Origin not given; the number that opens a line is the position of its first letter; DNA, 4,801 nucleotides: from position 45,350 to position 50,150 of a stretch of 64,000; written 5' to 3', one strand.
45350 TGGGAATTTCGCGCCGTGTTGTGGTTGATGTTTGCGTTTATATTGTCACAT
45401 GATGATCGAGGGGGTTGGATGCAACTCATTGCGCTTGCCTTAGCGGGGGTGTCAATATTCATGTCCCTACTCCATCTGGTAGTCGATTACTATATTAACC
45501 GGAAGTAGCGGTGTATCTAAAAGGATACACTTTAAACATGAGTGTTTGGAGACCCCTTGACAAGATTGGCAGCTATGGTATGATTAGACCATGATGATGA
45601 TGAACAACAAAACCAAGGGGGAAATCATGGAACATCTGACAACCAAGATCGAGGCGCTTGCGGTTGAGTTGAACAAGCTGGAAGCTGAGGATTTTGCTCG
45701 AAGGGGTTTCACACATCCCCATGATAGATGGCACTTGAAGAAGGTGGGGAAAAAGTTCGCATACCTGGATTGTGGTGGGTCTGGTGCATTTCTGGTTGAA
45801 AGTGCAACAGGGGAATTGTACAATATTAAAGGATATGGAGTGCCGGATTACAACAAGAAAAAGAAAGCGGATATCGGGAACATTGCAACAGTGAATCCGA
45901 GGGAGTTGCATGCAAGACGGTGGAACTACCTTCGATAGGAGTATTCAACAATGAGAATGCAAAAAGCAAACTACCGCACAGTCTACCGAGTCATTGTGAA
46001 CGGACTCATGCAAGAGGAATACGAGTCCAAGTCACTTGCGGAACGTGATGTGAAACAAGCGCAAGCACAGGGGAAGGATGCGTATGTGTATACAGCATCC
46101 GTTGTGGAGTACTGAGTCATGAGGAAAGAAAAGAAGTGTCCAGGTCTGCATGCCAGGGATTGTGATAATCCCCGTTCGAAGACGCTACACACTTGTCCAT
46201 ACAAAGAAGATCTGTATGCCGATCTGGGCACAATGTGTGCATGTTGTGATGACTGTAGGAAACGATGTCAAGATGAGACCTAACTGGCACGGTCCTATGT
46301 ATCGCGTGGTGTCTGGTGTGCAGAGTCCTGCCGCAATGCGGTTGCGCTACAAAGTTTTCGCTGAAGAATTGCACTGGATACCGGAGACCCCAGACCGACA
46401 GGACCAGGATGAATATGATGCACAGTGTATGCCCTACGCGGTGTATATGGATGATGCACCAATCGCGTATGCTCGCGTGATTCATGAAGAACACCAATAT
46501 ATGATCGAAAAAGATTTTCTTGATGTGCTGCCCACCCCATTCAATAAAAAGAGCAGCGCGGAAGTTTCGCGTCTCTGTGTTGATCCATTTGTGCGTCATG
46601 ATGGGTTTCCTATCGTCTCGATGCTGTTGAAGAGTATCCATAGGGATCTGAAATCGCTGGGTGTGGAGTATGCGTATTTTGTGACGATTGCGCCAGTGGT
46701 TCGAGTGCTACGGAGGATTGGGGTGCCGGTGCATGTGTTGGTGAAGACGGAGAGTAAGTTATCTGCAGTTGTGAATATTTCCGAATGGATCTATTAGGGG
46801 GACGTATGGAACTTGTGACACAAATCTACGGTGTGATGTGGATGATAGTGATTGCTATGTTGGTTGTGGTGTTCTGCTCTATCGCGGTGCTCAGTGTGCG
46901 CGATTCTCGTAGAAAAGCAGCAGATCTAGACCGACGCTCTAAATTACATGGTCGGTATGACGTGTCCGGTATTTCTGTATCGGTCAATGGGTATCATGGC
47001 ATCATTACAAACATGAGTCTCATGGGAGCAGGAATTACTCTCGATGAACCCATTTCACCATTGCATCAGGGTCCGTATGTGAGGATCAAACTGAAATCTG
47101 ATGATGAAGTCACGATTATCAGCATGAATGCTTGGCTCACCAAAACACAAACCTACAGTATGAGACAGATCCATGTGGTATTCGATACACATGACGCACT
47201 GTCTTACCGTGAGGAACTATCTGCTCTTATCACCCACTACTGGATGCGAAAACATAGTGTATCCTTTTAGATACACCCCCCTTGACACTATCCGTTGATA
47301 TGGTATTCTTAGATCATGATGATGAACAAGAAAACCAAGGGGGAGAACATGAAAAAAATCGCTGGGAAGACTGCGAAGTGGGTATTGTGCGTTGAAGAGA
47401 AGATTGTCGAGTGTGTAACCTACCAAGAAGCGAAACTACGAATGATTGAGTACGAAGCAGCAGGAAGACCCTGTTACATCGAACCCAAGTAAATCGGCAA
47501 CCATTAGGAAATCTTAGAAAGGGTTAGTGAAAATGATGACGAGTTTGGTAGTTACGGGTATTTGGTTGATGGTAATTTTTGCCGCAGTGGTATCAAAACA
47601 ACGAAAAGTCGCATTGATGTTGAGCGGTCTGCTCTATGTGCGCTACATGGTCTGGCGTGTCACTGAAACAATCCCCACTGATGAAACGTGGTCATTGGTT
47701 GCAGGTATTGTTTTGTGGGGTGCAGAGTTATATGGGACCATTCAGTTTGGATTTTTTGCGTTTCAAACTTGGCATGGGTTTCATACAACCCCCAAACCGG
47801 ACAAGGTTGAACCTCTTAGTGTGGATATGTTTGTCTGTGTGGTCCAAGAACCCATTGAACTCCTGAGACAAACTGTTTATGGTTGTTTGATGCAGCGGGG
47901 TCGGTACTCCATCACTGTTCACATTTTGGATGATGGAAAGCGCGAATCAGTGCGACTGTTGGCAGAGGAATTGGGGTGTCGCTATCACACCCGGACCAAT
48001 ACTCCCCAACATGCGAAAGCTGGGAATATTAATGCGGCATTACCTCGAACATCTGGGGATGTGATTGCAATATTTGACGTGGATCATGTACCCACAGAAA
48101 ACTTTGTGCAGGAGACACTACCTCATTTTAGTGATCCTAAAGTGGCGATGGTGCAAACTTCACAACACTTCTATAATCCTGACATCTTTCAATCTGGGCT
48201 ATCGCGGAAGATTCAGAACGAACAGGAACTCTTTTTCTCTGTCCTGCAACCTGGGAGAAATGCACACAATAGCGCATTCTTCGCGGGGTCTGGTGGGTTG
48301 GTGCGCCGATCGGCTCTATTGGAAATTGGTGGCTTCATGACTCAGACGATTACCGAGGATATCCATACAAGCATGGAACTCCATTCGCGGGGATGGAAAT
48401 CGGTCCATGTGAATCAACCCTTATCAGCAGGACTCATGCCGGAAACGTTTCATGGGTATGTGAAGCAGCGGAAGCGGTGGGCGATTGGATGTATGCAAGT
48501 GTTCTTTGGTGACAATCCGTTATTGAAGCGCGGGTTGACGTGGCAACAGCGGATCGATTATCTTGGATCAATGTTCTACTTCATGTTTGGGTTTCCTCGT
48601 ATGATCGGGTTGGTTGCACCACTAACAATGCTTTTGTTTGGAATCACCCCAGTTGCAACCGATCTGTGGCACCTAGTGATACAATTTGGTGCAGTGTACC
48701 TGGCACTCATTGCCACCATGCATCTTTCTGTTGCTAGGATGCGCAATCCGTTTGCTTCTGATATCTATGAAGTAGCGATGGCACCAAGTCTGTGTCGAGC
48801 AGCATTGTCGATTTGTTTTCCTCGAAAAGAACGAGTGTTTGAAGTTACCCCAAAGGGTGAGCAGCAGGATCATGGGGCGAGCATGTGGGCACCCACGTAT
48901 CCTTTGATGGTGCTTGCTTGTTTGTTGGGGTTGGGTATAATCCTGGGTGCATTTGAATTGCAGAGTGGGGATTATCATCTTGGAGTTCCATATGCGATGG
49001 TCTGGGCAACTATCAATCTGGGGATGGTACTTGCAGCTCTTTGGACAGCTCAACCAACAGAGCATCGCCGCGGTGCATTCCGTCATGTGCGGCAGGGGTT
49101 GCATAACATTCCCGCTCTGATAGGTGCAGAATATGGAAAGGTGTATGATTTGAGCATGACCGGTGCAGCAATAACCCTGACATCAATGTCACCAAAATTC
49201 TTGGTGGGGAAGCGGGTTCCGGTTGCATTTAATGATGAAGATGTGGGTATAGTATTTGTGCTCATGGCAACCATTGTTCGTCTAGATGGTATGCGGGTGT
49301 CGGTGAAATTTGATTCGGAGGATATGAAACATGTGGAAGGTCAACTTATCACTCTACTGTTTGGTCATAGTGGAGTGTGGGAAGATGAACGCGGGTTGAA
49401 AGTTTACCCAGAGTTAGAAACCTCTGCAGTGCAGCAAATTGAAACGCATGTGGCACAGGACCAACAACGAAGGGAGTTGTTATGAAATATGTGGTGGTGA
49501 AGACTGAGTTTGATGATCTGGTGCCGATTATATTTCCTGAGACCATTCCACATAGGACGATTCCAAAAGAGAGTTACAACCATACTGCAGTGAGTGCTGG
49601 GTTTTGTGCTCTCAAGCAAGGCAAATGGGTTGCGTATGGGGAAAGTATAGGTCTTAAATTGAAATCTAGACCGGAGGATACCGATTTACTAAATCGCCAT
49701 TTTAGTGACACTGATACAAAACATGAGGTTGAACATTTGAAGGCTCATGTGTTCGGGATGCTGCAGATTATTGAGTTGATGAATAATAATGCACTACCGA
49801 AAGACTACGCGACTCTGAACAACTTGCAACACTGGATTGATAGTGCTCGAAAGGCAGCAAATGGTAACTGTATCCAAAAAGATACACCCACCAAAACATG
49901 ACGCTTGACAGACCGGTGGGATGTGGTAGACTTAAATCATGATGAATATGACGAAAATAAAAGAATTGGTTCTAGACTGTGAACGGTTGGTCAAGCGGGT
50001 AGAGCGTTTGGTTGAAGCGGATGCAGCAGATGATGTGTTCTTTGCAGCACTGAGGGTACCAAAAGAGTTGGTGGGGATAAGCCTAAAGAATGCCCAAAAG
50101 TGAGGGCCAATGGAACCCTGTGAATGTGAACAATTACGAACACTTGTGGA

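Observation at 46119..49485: Phage-borne c-di-GMP / polysaccharide module: LuxI-like acyltransferase, PilZ-like protein and BcsA-like synthase with PilZ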

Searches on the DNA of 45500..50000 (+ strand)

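Call 5: search_dna_similar(query=window:45500-50000:+, collection=phages, mode=near, max_rows=20)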
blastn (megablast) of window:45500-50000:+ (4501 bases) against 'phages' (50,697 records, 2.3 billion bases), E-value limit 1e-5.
No match.

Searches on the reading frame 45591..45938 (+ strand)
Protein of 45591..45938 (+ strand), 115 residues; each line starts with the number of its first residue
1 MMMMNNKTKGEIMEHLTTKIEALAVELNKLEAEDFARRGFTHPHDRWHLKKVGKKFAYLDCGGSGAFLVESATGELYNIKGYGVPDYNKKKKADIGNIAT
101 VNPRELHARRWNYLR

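Call 3: search_protein_families(library=pfam, proteins=[window:45591-45938:+], max_evalue=0.1)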
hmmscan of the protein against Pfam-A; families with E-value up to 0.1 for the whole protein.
window:45591-45938:+ (115 aa): 1 family
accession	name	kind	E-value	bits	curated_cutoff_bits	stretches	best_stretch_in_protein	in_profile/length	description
PF14743.12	DNA_ligase_OB_2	-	0.0068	16.8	28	1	64-106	10-51/66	DNA ligase OB-like domain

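Call 22: search_protein_families(library=pfam, proteins=[window:45618-45938:+], max_evalue=0.1)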
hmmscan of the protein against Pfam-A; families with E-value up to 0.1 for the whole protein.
window:45618-45938:+ (106 aa): 1 family
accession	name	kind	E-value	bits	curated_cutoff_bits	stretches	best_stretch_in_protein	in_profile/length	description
PF14743.12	DNA_ligase_OB_2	-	0.0056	17.1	28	1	55-97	10-51/66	DNA ligase OB-like domain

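Call 65: search_protein_families(library=phrogs, proteins=[window:45627-45938:+], max_evalue=0.01)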
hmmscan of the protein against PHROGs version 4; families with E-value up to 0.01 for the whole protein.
window:45627-45938:+ (103 aa): 0 families

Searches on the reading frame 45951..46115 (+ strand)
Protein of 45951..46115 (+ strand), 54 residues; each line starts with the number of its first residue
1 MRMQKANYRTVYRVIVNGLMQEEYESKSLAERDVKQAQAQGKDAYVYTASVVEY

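Call 22: search_protein_families(library=pfam, proteins=[window:45951-46115:+], max_evalue=0.1)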
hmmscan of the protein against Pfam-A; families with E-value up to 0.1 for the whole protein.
window:45951-46115:+ (54 aa): 1 family
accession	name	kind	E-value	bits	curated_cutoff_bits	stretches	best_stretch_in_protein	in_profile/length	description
PF05036.18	SPOR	-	0.028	15.2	21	1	6-47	38-75/76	SPOR domain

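Call 65: search_protein_families(library=phrogs, proteins=[window:45951-46115:+], max_evalue=0.01)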
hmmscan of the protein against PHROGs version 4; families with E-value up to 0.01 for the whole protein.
window:45951-46115:+ (54 aa): 0 families

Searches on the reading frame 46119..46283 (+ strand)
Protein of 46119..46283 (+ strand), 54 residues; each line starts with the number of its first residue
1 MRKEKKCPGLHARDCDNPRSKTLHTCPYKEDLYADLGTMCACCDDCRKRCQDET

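Call 22: search_protein_families(library=pfam, proteins=[window:46119-46283:+], max_evalue=0.1)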
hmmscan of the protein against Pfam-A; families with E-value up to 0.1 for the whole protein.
window:46119-46283:+ (54 aa): 0 families

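Call 65: search_protein_families(library=phrogs, proteins=[window:46119-46283:+], max_evalue=0.01)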
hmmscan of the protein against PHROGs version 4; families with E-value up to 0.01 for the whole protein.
window:46119-46283:+ (54 aa): 0 families

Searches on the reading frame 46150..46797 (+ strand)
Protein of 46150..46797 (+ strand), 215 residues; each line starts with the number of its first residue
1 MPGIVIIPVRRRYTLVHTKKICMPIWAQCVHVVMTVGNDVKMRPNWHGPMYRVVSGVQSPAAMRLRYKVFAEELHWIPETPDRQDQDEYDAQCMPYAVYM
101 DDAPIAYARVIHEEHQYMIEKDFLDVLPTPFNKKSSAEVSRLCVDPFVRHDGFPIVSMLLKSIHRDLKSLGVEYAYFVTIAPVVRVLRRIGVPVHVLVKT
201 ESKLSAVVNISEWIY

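Call 3: search_protein_families(library=pfam, proteins=[window:46150-46797:+], max_evalue=0.1)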
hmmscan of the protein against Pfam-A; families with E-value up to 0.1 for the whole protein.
window:46150-46797:+ (215 aa): 3 families
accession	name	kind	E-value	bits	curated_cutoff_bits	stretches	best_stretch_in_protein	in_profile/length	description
PF00765.23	Autoind_synth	-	3e-10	40.4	24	1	63-202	14-162/183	Autoinducer synthase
PF13444.12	Acetyltransf_5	-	2.2e-09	38.4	22.4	1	65-151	1-94/102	Acetyltransferase (GNAT) domain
PF21926.2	FeeM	-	5.1e-06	26.8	27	1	61-161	1-107/158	N-acyl amino acid synthase FeeM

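Call 4: search_protein_families(library=ncbifam, proteins=[window:46150-46797:+], max_evalue=0.01)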
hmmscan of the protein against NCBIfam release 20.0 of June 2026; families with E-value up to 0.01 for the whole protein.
window:46150-46797:+ (215 aa): 3 families
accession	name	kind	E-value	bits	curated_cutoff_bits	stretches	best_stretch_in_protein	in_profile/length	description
TIGR03694.1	exosort_acyl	subfamily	1.1e-08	34.8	111.95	1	61-149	21-124/241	PEP-CTERM/exosortase system-associated acyltransferase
NF010408.0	PRK13834.1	subfamily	4.1e-07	29.7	292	1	63-200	22-168/207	acyl-homoserine-lactone synthase TraI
NF052393.1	AHserLSynTraI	equivalog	1.5e-06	27.7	250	1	63-149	22-112/212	acyl-homoserine-lactone synthase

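Call 31: find_homologous_proteins(query=window:46273-46797:+, max_evalue=0.00001)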
Query window:46273-46797:+ (174 aa): 1 proteins with E <= 0.00001 among 62 candidates.
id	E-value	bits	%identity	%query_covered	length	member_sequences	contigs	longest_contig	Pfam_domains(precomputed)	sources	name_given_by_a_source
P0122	4.0e-113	393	100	100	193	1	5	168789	PF13444.13,PF21926.3,PF00765.24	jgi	-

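Call 53: search_solved_structures(query=window:46273-46797:+, max_evalue=1, show_alignments=3)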
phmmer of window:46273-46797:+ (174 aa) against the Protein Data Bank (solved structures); distinct sequences matched with E-value up to 1: 7.
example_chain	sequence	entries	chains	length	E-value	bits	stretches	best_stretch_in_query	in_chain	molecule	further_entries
3p2f_A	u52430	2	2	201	5.5e-05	26.7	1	24-155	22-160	AHL synthase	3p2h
5w8a_A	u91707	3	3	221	0.15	15.5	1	22-61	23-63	Autoinducer synthase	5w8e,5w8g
5w8c_A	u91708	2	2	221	0.15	15.5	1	22-61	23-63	Autoinducer synthase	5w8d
1ro5_A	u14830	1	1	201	0.31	14.5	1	23-87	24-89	Autoinducer synthesis protein lasI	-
8rvu_E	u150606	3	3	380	0.67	13.4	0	35-123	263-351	Formate dehydrogenase, beta subunit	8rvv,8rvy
5jph_A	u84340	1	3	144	0.88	13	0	23-115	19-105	Acetyltransferase SACOL1063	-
5jq4_A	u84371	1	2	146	0.91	12.9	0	23-115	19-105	Acetyltransferase SACOL1063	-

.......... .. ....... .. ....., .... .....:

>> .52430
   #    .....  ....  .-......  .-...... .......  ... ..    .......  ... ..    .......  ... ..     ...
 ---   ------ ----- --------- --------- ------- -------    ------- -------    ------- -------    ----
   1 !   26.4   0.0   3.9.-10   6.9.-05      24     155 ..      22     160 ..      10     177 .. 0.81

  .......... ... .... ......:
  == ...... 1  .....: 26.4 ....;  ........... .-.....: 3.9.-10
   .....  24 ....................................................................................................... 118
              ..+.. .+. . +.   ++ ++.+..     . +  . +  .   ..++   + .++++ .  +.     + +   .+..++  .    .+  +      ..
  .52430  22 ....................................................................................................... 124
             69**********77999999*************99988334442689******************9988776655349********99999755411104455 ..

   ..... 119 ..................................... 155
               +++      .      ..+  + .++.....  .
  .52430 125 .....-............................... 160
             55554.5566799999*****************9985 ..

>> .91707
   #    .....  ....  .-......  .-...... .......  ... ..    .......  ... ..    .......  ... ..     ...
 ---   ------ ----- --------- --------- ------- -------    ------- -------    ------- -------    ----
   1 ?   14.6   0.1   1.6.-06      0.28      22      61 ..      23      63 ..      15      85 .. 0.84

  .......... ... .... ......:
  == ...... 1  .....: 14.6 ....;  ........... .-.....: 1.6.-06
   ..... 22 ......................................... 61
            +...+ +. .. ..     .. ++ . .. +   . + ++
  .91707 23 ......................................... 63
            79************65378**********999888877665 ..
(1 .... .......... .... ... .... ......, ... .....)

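Call 65: search_protein_families(library=phrogs, proteins=[window:46273-46797:+], max_evalue=0.01)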
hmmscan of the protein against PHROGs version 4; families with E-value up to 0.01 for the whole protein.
window:46273-46797:+ (174 aa): 1 family
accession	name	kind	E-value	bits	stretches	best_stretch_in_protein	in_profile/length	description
phrog_31881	-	unknown function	0.00065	20.5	1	22-160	30-187/221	-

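Call 82: search_dna_similar(query=window:46273-46797:+, collection=phages, mode=protein, max_evalue=0.01, max_rows=15)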
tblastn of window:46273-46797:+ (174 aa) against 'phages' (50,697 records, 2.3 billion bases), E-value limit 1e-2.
No match.

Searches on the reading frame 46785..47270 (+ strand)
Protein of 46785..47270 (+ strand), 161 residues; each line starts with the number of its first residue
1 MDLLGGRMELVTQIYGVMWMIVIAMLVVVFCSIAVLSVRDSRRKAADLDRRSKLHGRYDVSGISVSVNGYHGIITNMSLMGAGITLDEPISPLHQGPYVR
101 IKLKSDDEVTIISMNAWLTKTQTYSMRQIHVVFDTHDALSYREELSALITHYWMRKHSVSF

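Call 3: search_protein_families(library=pfam, proteins=[window:46785-47270:+], max_evalue=0.1)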
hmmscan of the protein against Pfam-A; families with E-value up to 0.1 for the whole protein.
window:46785-47270:+ (161 aa): 5 families
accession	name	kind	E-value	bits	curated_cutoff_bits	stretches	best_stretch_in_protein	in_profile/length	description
PF07238.19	PilZ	-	0.0005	20.8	22.5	1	64-149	17-100/102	PilZ domain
PF15820.10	ECSCR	-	0.054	13.8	27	1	12-66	22-71/104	Endothelial cell-specific chemotaxis regulator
PF11023.14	DUF2614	-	0.058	14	21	0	8-61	33-86/111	Zinc-ribbon containing domain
PF04225.17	LysM_OapA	-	0.06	13.9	22.3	1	86-115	36-65/85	Opacity-associated protein A LysM-like domain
PF07790.16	Pilin_N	-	0.09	14.1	25.2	0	11-49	3-41/78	Archaeal Type IV pilin, N-terminal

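Call 4: search_protein_families(library=ncbifam, proteins=[window:46785-47270:+], max_evalue=0.01)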
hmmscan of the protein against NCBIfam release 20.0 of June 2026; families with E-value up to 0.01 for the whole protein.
window:46785-47270:+ (161 aa): 0 families

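Call 30: find_homologous_proteins(query=window:46806-47270:+, max_evalue=0.001)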
Query window:46806-47270:+ (154 aa): 1 proteins with E <= 0.001 among 18 candidates.
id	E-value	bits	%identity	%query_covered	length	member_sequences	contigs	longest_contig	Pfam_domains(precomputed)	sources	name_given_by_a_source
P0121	1.2e-95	335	100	100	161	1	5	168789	-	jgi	-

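Call 58: search_protein_representatives(protein=window:46806-47270:+)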
Query: 154 residues. Proteins with E-value up to 0.001 (for the whole library): 1; up to 1e-10: 1; up to 1e-30: 1. The best 1 are listed.
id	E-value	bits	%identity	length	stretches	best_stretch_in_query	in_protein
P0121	3.9e-96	334.8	100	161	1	1-154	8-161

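Call 65: search_protein_families(library=phrogs, proteins=[window:46806-47270:+], max_evalue=0.01)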
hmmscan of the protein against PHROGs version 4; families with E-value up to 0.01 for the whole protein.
window:46806-47270:+ (154 aa): 0 families

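Call 68: predict_structure(protein=window:46806-47270:+)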
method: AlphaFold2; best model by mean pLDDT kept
length: 154 residues; sequences in the alignment: 1
mean_pLDDT: 51.7   pTM: 0.28
mean pLDDT of the five models: 51.7, 51.0, 48.6, 47.1, 46.0
residues with pLDDT >= 90: 27; 70-90: 13; 50-70: 13; < 50: 101
segments of 3 or more residues with pLDDT < 50: 45-97, 99-101, 106-113, 118-154
pLDDT, mean of each block of 10 residues (from residue 1): 92 97 94 80 47 31 30 33 37 45 46 48 36 37 35 24
secondary structure, 60 per line:
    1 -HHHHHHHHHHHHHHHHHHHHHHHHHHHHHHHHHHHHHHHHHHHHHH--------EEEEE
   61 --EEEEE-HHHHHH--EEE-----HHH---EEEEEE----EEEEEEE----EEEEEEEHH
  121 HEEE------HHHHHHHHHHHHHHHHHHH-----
elements in order: H2-47 E56-60 E63-67 H69-74 E77-79 E91-96 E101-107 E112-118 E122-124 H131-149
